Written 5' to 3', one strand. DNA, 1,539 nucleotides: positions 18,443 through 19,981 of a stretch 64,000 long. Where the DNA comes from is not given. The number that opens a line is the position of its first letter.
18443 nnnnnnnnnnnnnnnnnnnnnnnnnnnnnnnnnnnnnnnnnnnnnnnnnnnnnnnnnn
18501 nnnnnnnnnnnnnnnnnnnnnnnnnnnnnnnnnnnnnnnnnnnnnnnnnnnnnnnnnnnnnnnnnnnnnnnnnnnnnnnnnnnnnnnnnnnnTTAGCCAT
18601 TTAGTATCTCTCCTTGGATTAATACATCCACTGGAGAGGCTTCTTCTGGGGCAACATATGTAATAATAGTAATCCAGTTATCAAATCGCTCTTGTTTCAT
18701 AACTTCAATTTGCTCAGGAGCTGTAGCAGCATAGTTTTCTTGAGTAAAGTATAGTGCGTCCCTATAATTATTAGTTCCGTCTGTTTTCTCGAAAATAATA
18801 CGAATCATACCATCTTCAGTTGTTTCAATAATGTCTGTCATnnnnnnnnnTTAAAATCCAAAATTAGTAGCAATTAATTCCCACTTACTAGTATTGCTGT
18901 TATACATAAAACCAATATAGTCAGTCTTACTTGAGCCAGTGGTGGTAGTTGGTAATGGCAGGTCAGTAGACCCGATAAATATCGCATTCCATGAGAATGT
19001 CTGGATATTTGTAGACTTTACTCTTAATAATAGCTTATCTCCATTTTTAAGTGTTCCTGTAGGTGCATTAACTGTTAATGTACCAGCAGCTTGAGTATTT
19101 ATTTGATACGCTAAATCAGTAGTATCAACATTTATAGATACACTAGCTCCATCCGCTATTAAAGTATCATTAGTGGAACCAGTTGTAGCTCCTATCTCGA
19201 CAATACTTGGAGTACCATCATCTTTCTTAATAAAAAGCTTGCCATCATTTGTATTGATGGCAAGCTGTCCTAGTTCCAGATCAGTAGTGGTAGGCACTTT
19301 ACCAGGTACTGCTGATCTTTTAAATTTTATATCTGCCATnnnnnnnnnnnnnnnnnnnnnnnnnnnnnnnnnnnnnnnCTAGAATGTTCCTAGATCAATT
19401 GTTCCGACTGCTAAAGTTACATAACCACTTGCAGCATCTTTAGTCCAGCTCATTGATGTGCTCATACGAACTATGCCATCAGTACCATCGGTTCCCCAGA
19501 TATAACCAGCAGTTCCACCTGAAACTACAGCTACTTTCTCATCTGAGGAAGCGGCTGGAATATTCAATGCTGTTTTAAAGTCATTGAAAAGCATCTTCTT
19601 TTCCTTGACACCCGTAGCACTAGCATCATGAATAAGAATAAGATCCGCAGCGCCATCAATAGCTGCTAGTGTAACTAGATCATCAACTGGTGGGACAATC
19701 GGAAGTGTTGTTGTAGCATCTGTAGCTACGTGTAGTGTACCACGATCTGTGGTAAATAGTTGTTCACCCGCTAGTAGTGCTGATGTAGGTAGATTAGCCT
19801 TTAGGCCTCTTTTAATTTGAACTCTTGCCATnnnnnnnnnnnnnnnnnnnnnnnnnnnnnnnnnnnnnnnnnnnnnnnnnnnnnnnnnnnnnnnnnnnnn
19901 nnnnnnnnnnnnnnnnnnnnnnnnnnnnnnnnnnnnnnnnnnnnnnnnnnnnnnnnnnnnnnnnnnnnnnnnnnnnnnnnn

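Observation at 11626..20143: A 2324-residue modular repeat protein followed by three small fibre-like paralogs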

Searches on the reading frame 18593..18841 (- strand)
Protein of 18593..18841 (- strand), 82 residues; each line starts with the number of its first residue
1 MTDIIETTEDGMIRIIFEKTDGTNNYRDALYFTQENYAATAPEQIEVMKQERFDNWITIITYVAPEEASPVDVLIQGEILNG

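Call 5: search_protein_families(library=pfam, proteins=[window:18593-18841:-], max_evalue=1)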
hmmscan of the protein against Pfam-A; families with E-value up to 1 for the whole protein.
window:18593-18841:- (82 aa): 2 families
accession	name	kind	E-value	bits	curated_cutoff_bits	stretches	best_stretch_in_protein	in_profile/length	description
PF20462.4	DUF6715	-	0.074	13.1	27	1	16-63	136-184/192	Domain of unknown function (DUF6715)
PF06748.17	DUF1217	-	0.081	13.5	22.9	1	6-80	61-134/149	Protein of unknown function (DUF1217)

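Call 7: search_protein_families(library=phrogs, proteins=[window:18593-18841:-], max_evalue=0.01)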
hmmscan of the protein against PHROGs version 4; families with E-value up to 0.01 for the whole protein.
window:18593-18841:- (82 aa): 1 family
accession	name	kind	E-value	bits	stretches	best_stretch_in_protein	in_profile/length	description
phrog_18405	-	unknown function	0.0062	17.7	1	2-59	11-64/75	-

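Call 19: search_protein_families(library=ncbifam, proteins=[window:18593-18841:-], max_evalue=1)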
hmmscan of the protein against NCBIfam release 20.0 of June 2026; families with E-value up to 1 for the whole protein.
window:18593-18841:- (82 aa): 1 family
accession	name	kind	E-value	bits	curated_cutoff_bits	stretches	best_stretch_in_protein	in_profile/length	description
NF010054.0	PRK13531.1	equivalog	0.038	13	681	1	12-64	172-223/498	ATPase RavA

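Call 34: find_homologous_proteins(query=window:18593-18841:-, max_evalue=0.001)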
Query window:18593-18841:- (82 aa): 24 proteins with E <= 0.001 among 24 candidates.
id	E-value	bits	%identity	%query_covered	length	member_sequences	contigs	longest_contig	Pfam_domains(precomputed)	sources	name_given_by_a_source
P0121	6.7e-47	174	100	100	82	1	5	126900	-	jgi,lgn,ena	-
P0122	3.8e-38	146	83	100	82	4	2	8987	-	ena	-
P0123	4.3e-32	127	79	98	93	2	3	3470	-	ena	-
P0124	1.4e-31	125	83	78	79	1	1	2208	-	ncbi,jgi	jgi:hypothetical protein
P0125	4.3e-30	121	73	91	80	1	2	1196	-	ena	-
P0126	4.1e-28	114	78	82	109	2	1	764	-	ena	-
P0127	4.3e-28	114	68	96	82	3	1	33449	-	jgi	jgi:hypothetical protein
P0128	5.9e-27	111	75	82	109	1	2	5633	-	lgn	-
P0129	4.3e-25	105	72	88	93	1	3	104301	-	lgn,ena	-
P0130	4.7e-23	98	69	85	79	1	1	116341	-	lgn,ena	-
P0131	9.3e-23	97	68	88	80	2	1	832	-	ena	-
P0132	2.0e-18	84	56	96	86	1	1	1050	-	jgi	-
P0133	2.0e-16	77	70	65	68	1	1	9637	-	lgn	-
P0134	2.1e-16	77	58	82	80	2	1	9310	-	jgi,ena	jgi:hypothetical protein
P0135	5.5e-16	76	58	82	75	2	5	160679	-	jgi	-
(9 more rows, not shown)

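Call 60: search_solved_structures(query=A2, max_evalue=10)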
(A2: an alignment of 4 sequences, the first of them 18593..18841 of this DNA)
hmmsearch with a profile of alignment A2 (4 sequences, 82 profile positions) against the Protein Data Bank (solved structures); distinct sequences matched with E-value up to 10: 0.

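Call 73: search_protein_representatives(alignment_id=A5)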
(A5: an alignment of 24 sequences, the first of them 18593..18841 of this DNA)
Query: 24 sequences, 75 profile positions. Proteins with E-value up to 0.001 (for the whole library): 777; up to 1e-10: 94; up to 1e-30: 2. The best 150 are listed.
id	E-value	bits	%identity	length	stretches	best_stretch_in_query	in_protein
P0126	4.1e-34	132.3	-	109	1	1-73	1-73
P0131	4.2e-31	122.6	-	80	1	1-72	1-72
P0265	6.6e-28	112.4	-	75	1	1-71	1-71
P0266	6.2e-25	102.9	-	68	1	1-68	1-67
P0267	1.0e-23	99.0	-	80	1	2-72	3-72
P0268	5.2e-22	93.5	-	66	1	6-67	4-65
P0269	1.3e-21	92.3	-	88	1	2-71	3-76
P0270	2.0e-20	88.4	-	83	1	1-70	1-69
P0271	4.5e-20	87.3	-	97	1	1-63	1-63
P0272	3.8e-19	84.3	-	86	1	2-65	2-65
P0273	4.3e-19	84.1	-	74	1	1-68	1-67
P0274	6.7e-19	83.5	-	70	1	1-67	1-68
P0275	7.4e-19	83.4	-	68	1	1-49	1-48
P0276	1.2e-18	82.7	-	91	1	1-70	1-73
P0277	2.0e-18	82.0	-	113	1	3-72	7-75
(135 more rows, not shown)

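Call 81: search_protein_families(library=phrogs, alignment_id=A5, max_evalue=0.01)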
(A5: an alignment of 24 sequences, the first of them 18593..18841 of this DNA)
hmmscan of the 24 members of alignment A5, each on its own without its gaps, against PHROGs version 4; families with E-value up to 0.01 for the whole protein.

A. member 1, window:18593-18841:- (82 aa): 1 family
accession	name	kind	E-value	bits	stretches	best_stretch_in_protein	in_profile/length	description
phrog_18405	-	unknown function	0.0062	17.7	1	2-59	11-64/75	-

B. families by the number of members that match (of 24 scanned): 3 families
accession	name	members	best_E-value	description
phrog_4072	-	2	0.00078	-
phrog_18405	-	2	0.0062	-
phrog_7561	-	1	0.0087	-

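Call 93: find_encoding_contigs(protein=P0127, flank=5000, max_places=1)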
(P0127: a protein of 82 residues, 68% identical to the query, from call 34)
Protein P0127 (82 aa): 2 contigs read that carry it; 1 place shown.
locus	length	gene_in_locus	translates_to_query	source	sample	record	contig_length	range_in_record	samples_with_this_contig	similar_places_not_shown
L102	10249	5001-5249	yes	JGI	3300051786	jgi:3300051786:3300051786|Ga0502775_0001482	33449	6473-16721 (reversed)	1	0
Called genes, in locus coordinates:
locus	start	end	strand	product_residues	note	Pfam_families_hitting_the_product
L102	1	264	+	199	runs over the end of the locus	-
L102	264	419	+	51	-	-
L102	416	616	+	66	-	-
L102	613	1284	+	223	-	PF02511:Thy1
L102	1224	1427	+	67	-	-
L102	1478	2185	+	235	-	-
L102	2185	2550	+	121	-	PF02675:AdoMet_dc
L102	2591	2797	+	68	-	-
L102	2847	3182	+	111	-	PF18454:Mtd_N (faint)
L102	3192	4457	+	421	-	-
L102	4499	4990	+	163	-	-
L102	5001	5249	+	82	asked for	-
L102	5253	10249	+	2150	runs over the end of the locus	-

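Call 94: find_encoding_contigs(protein=P0130, flank=5000, max_places=1)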
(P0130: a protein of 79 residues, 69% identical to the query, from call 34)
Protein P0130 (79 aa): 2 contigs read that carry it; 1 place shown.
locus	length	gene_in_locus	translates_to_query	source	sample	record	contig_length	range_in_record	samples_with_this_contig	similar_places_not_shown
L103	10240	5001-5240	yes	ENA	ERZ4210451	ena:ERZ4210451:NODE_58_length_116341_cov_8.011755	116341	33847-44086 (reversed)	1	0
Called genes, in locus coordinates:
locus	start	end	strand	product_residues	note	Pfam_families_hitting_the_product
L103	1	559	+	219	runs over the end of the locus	PF13385:Laminin_G_3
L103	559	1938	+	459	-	PF13385:Laminin_G_3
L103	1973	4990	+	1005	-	-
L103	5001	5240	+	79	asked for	-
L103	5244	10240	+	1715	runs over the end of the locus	-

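Call 95: find_encoding_contigs(protein=P0129, flank=5000, max_places=1)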
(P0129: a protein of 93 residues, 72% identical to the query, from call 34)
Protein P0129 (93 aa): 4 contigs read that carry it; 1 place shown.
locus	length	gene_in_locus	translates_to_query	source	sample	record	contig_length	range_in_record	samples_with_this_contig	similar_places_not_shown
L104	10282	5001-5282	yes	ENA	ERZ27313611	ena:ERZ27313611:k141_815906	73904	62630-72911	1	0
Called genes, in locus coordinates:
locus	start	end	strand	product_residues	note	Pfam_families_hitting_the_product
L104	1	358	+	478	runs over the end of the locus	-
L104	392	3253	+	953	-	-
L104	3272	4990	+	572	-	-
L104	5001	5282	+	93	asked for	-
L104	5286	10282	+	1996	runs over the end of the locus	?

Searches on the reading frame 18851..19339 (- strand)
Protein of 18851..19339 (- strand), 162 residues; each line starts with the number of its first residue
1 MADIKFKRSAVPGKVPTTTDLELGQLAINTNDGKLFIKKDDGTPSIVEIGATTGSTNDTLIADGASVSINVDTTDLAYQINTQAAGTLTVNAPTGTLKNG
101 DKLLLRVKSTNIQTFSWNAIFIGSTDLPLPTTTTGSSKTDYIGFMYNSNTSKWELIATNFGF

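Call 5: search_protein_families(library=pfam, proteins=[window:18851-19339:-], max_evalue=1)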
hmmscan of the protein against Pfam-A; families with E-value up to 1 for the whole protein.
window:18851-19339:- (162 aa): 2 families
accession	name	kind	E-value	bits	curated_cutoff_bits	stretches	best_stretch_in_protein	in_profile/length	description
PF14444.12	S1-like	-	0.019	15.4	25.2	0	98-119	35-56/58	S1-like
PF00635.32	Motile_Sperm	-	0.072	13.4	25.9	1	70-109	28-67/109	MSP (Major sperm protein) domain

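Call 7: search_protein_families(library=phrogs, proteins=[window:18851-19339:-], max_evalue=0.01)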
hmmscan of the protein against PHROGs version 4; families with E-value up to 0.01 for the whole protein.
window:18851-19339:- (162 aa): 10 families
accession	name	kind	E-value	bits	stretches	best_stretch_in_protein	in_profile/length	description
phrog_17885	-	tail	4.4e-12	45.8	1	3-102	7-100/1002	tail fiber protein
phrog_35830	-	tail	2e-09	37.6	1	3-96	6-94/629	long tail fiber protein distal subunit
phrog_3442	-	unknown function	3e-08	31.4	1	3-43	7-47/3967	-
phrog_19966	-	tail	3.3e-07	30.3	1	3-80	6-80/724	long tail fiber protein distal subunit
phrog_29752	-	unknown function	4.1e-07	31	1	3-63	4-62/195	-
phrog_20242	-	tail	1.1e-06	28.4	1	4-92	10-98/1025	tail fiber protein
phrog_1699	-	tail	1.3e-06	28.3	1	1-64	1-66/1000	long tail fiber protein distal subunit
phrog_3030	-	unknown function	2.8e-05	24.4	1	62-157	173-267/272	-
phrog_10316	-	tail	3.3e-05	22.5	1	2-66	7-74/1471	tail fiber protein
phrog_32294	-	tail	0.00033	18.4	1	3-54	4-52/2435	baseplate wedge subunit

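Call 19: search_protein_families(library=ncbifam, proteins=[window:18851-19339:-], max_evalue=1)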
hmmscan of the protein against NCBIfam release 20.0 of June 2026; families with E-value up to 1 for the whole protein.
window:18851-19339:- (162 aa): 0 families

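Call 58: search_solved_structures(query=window:18851-19339:-, max_evalue=1)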
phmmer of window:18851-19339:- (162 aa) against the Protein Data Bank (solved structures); distinct sequences matched with E-value up to 1: 2.
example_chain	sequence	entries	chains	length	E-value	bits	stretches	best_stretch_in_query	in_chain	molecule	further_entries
6tje_A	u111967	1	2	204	0.21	14.6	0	22-44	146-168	Cake5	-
6tjd_A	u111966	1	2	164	0.87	12.5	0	22-44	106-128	Cake4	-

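Call 62: find_homologous_proteins(query=window:18851-19339:-, max_evalue=0.001)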
Query window:18851-19339:- (162 aa): 197 proteins with E <= 0.001 among 271 candidates; the best 120 are listed.
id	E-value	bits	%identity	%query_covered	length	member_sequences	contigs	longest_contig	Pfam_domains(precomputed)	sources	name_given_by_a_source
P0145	9.5e-98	342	100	100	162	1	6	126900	-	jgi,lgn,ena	-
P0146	1.7e-90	318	91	100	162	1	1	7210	-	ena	-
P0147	2.3e-87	308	88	100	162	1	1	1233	-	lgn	-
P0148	4.3e-81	288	83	100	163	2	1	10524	-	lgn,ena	-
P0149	3.6e-78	278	80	98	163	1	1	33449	-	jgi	jgi:hypothetical protein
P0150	6.8e-78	278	81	98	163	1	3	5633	-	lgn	-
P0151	1.2e-74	267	75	98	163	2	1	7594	-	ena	-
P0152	4.4e-60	220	62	98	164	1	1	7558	-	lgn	-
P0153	9.7e-54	199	61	98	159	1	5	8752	-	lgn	-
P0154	1.1e-52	196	66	62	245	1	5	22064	-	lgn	-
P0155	1.5e-52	195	58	99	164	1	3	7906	-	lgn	-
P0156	2.2e-51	191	56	99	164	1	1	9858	-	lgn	-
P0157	2.5e-49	185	45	98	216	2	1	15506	-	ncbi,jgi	jgi:hypothetical protein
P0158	1.4e-48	182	57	98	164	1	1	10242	-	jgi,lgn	-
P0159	7.4e-46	174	56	98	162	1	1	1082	-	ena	-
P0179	6.3e-39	151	54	88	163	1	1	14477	PF18454.8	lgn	-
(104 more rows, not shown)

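Call 71: predict_structure(alignment_id=A4)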
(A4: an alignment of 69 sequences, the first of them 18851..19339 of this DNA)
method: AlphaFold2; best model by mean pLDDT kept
length: 162 residues; sequences in the alignment: 69
mean_pLDDT: 92.1   pTM: 0.66
mean pLDDT of the five models: 92.1, 92.1, 91.6, 91.3, 90.3
residues with pLDDT >= 90: 129; 70-90: 23; 50-70: 10; < 50: 0
segments of 3 or more residues with pLDDT < 50: none
pLDDT, mean of each block of 10 residues (from residue 1): 77 92 91 90 87 69 96 93 95 95 97 98 98 97 98 98 96
secondary structure, 60 per line:
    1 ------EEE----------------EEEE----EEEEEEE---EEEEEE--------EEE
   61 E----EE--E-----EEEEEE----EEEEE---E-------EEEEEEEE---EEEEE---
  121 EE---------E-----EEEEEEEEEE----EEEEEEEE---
elements in order: E7-9 E26-29 E34-40 E44-49 E58-61 E76-81 E86-90 E102-109 E113-117 E138-147 E152-159

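Call 78: fold_search(model_id=the predicted structure, library=viral)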
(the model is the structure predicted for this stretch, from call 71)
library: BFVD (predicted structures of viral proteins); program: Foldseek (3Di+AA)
matches with E <= 10: 1305; with E <= 0.001: 291
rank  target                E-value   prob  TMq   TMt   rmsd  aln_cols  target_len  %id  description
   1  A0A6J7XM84            1.6e-21  1.00  0.65  0.50  30.0       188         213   42  Collagen triple helix repeat [uncultured Caudovirales phage]
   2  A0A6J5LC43            1.5e-18  1.00  0.66  0.21  20.3       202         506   38  Uncharacterized protein [uncultured Caudovirales phage]
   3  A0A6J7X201            1.1e-10  1.00  0.60  0.20   4.6       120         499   30  Uncharacterized protein [uncultured Caudovirales phage]
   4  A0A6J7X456            1.9e-10  1.00  0.65  0.71   4.1       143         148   22  Uncharacterized protein [uncultured Caudovirales phage]
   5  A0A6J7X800            1.9e-10  1.00  0.48  0.49  11.2       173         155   19  Putative phage tail fibre C-terminal domain-containing protein [uncultured Caudovirales phage]
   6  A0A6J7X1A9            5.6e-10  1.00  0.60  0.13   7.9       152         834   28  Uncharacterized protein [uncultured Caudovirales phage]
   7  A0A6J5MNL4            7.5e-10  1.00  0.57  0.17   2.2       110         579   24  Uncharacterized protein [uncultured Caudovirales phage]
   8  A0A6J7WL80            9.4e-10  1.00  0.56  0.17   5.8       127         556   33  Tail fiber protein [uncultured Caudovirales phage]
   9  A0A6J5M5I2            1.9e-09  1.00  0.63  0.24   7.1       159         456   25  Uncharacterized protein [uncultured Caudovirales phage]
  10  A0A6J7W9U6            2.4e-09  1.00  0.61  0.34   8.3       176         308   24  Uncharacterized protein [uncultured Caudovirales phage]
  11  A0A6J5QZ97            2.6e-09  1.00  0.54  0.17   6.2       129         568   29  Uncharacterized protein [uncultured Caudovirales phage]
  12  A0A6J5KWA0            2.6e-09  1.00  0.58  0.61   6.9       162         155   14  Uncharacterized protein [uncultured Caudovirales phage]
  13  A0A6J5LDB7            4.1e-09  1.00  0.59  0.35   4.6       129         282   30  Uncharacterized protein [uncultured Caudovirales phage]
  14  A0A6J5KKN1            6.6e-09  1.00  0.59  0.37   2.7       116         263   24  Uncharacterized protein [uncultured Caudovirales phage]
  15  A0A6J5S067            8.4e-09  1.00  0.57  0.77   2.4       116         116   28  Uncharacterized protein [uncultured Caudovirales phage]
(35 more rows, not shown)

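Call 89: search_dna_similar(query=window:18851-19339:-, collection=phages, mode=protein, max_evalue=0.001, max_rows=15)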
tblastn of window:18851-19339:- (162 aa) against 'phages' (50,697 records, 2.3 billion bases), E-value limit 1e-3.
Records with a match: 405; places in all: 412; records where one place covers at least 80% of the query: 1.
Best place of each record, by identity: 60-80% 8; <60% 397.
By first word of the organism name: Escherichia 188; Synechococcus 78; Yersinia 26; Enterobacter 26; Shigella 23; Enterobacteria 18; Tequatrovirus 11; Salmonella 4; Prochlorococcus 4; Vibrio 3; and 15 more.
By host as written in the record: Escherichia coli 104; - 92; Yersinia pseudotuberculosis 14; Escherichia coli B 12; Synechococcus sp. 10; Escherichia coli ATCC 25922 7; Shigella sonnei 6; Synechococcus sp. WH 7803 5; and 92 more.
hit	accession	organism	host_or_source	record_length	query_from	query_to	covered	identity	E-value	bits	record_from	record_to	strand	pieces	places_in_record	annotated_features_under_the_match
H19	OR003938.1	Synechococcus phage DSL-LC03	Synechococcus sp.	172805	4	162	98%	33.5%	9e-11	65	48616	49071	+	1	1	hypothetical protein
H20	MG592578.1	Vibrio phage 1.208.B._10N.222.52.A7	Vibrio splendidus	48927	4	116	70%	45.2%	2e-15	78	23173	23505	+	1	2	hypothetical protein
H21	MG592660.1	Vibrio phage 1.293.O._10N.261.52.E1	Vibrio cyclitrophicus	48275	4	128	77%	40.2%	4e-12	69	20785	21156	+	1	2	hypothetical protein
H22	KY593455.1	Yersinia phage fHe-Yen9-01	Yersinia enterocolitica serotype O:9 ...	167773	1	128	79%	33.6%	2e-6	52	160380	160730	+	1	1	hypothetical protein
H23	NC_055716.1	Yersinia phage fHe-Yen9-01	Yersinia enterocolitica serotype O:9 ...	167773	1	128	79%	33.6%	2e-6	52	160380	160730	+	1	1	long tail fiber protein distal subunit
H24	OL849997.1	Enterobacter phage vB-EclM_KMB17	Enterobacter cloacae KMB220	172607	1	111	69%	36.0%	2e-4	46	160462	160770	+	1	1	tail fibers protein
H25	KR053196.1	Tsukamurella phage TPA4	Tsukamurella paurometabola strain CON55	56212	78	157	49%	48.8%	6e-8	56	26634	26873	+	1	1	hypothetical protein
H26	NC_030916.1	Tsukamurella phage TPA4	Tsukamurella paurometabola strain CON55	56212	78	157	49%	48.8%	6e-8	56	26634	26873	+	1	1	hypothetical protein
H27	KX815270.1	Methylophilaceae phage P19250A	Methylophilaceae bacterium IMCC19250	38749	58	157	62%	37.0%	5e-6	51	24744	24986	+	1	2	tail length tape-measure protein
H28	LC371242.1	Escherichia phage EcS1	Escherichia coli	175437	1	100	62%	36.0%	2e-4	46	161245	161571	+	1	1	Long tail fiber distal subunit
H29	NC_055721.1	Escherichia phage EcS1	Escherichia coli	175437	1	100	62%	36.0%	2e-4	46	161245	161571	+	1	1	long tail fiber protein distal subunit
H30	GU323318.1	Enterobacter phage CC31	Escherichia coli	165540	1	106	65%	34.0%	2e-4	46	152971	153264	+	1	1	37: gp37 long tail fiber, distal subunit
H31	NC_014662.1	Enterobacter phage CC31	Escherichia coli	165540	1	106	65%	34.0%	2e-4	46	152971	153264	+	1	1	37: long tail fiber protein distal subunit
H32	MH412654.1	Synechococcus phage S-T4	Synechococcus sp. WH 7803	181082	4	89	53%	41.3%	5e-7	54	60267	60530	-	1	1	putative major tail protein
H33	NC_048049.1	Synechococcus phage S-T4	Synechococcus sp. WH 7803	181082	4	89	53%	41.3%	5e-7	54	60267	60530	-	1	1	putative major tail protein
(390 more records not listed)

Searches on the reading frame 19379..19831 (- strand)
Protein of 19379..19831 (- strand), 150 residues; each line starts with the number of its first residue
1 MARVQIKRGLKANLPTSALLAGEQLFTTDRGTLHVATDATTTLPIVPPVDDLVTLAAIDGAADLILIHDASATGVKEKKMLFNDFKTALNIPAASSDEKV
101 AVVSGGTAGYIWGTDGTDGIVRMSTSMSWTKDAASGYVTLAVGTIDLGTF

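Call 5: search_protein_families(library=pfam, proteins=[window:19379-19831:-], max_evalue=1)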
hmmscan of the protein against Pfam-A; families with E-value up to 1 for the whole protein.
window:19379-19831:- (150 aa): 2 families
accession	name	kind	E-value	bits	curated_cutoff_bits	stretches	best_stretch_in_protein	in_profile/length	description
PF18454.7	Mtd_N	-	7.8e-09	35.8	26.3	1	4-35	1-32/37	Major tropism determinant N-terminal domain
PF23287.1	KOW7_SPT5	-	0.0089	16.3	27.1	1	98-126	7-38/52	Transcription elongation factor SPT5, seventh KOW domain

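Call 7: search_protein_families(library=phrogs, proteins=[window:19379-19831:-], max_evalue=0.01)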
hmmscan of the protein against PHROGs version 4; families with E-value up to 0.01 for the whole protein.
window:19379-19831:- (150 aa): 0 families

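Call 19: search_protein_families(library=ncbifam, proteins=[window:19379-19831:-], max_evalue=1)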
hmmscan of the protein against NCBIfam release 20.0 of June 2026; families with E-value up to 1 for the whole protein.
window:19379-19831:- (150 aa): 0 families

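Call 88: search_dna_similar(query=window:19379-19831:-, collection=phages, mode=protein, max_evalue=0.001, max_rows=12)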
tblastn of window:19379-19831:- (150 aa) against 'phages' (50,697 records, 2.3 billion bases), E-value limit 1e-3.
Records with a match: 2; places in all: 2; records where one place covers at least 80% of the query: 0.
Best place of each record, by identity: <60% 2.
By first word of the organism name: Janthinobacterium 2.
By host as written in the record: Janthinobacterium lividum EIF1 2.
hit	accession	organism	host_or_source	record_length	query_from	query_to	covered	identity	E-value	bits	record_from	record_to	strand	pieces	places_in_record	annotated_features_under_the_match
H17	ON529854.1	Janthinobacterium phage vB_JliS-Donnerlittchen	Janthinobacterium lividum EIF1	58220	6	89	56%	43.0%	2e-11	66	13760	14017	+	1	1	hypothetical protein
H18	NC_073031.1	Janthinobacterium phage vB_JliS-Donnerlittchen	Janthinobacterium lividum EIF1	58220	6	89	56%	43.0%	2e-11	66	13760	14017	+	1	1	hypothetical protein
